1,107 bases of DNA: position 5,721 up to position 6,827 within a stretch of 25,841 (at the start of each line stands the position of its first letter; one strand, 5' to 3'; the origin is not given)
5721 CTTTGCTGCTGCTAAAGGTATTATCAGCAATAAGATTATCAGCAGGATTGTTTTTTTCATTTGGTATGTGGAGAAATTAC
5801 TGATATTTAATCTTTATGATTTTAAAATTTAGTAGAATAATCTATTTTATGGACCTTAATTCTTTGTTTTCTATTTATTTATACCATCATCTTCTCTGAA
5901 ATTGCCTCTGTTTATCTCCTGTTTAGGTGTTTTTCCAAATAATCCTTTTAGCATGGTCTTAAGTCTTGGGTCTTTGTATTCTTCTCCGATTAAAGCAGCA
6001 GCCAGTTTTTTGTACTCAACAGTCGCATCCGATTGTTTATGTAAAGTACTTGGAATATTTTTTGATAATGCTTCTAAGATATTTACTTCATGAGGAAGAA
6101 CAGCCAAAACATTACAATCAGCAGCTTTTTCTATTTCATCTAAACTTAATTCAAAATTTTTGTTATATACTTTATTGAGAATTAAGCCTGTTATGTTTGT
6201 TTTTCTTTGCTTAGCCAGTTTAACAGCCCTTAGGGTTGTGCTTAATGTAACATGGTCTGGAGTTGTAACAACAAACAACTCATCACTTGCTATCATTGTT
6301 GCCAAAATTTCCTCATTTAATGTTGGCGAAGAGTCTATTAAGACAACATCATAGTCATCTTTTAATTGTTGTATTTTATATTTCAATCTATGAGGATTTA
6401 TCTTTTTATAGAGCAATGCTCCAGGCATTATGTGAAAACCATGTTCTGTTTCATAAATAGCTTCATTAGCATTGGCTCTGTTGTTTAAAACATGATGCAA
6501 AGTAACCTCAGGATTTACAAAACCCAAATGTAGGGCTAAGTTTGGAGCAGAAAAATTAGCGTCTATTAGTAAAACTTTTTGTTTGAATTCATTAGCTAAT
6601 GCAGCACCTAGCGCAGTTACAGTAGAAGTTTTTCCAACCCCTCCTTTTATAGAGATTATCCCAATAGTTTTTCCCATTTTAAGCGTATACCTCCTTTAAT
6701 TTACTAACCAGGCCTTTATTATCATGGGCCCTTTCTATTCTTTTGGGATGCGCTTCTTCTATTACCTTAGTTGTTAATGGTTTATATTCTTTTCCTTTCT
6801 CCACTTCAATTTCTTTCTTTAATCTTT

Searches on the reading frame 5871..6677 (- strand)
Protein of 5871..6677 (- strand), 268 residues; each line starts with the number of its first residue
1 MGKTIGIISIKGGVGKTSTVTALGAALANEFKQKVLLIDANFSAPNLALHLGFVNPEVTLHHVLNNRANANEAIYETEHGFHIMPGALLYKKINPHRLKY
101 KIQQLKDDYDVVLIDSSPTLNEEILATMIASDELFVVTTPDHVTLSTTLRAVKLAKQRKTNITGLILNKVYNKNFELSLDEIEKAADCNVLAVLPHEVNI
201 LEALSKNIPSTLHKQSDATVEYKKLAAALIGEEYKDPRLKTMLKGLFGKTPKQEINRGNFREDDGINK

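Call 3: search_protein_families(library=pfam, proteins=[window:5871-6677:-], max_evalue=0.1)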
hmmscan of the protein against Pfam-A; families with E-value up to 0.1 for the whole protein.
window:5871-6677:- (268 aa): 12 families
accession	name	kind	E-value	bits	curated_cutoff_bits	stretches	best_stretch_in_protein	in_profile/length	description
PF13614.12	AAA_31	-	6.8e-22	78.7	27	1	3-155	2-167/177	AAA domain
PF01656.29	CbiA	-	1.7e-17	64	25.4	1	6-209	2-124/125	CobQ/CobB/MinD/ParA nucleotide binding domain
PF10609.15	ParA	-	7.7e-15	55.4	27.1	1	3-227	4-243/246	NUBPL iron-transfer P-loop NTPase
PF13500.12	AAA_26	-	8.7e-10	39.2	27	1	101-197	90-191/198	AAA domain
PF06564.18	CBP_BcsQ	-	1.6e-09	38.1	21.3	1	4-226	3-230/234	Cellulose biosynthesis protein BcsQ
PF00142.24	Fer4_NifH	-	1.5e-06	28.3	25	1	132-232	142-247/271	4Fe-4S iron sulfur cluster binding proteins, NifH/frxC family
PF02374.21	ArsA_ATPase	-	2.6e-06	27.3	24.3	1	8-39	6-36/305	Anion-transporting ATPase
PF07015.17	VirC1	-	0.00011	22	24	1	5-42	4-40/231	VirC1 protein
PF00448.28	SRP54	-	0.011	15.9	22.7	0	13-39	11-36/196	SRP54-type protein, GTPase domain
PF00106.31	adh_short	-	0.054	13.4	26.6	1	105-204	21-123/195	short chain dehydrogenase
PF03466.25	LysR_substrate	-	0.086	12.6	28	0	103-142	49-88/209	LysR substrate binding domain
PF03796.21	DnaB_C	-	0.094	12.5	27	0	6-115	22-136/255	DnaB-like helicase C terminal domain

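Call 4: search_protein_families(library=ncbifam, proteins=[window:5871-6677:-], max_evalue=0.1)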
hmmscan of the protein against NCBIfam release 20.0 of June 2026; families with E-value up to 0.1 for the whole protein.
window:5871-6677:- (268 aa): 33 families (the best 25 are shown)
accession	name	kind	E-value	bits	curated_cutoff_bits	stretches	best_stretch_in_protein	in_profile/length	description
TIGR01969.1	minD_arch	subfamily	4.3e-52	176.8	201.75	1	4-237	2-238/251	cell division ATPase MinD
TIGR01968.1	minD_bact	equivalog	8.8e-31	107.2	212.9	1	3-249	2-256/261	septum site-determining protein MinD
NF041546.1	ParA_partition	equivalog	4e-15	55.9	180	2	93-172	61-144/203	ParA family partition ATPase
NF041136.1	MrpORP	equivalog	1.4e-13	50.8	450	1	3-233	6-252/365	iron-sulfur cluster carrier protein MrpORP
TIGR03371.1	cellulose_yhjQ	equivalog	3.5e-13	49.6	157.85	1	3-180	2-187/246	cellulose biosynthesis protein BcsQ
TIGR01007.1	eps_fam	subfamily_domain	2.4e-12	46.9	108.05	1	3-172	18-192/204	polysaccharide biosynthesis tyrosine autokinase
NF008079.0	PRK10818.1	equivalog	6.8e-12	45.3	508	1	1-248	1-269/270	septum site-determining protein MinD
NF047398.1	AAA_KGGVGR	domain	7.7e-12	45.9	90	1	4-72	4-73/190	KGGVGR-motif variant AAA ATPase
TIGR03018.1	pepcterm_TyrKin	hypoth_equivalog_domain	2.8e-11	43.1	230.65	1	4-168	37-207/207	XrtA-associated tyrosine autokinase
NF041283.1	PrgP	equivalog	7e-10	38.7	400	1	1-150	1-165/297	ParA superfamily DNA segregation protein PrgP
TIGR03453.1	partition_RepA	equivalog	2e-09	36.8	348.45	2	92-148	218-274/387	plasmid partitioning protein RepA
NF010259.0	PRK13705.1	equivalog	1.8e-08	33.8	725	1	4-157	108-283/388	plasmid-partitioning protein SopA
TIGR00345.1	GET3_arsA_TRC40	subfamily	2e-08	34.1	135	1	10-39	4-32/299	TRC40/GET3/ArsA family transport-energizing ATPase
TIGR03815.1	CpaE_hom_Actino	equivalog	1.8e-07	30.7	154.45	1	2-206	111-317/340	septum site-determining protein Ssd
NF033200.1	F430_CfbC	exception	2e-07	30.7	402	2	101-233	106-242/260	Ni-sirohydrochlorin a,c-diamide reductive cyclase ATP-dependent reductase subunit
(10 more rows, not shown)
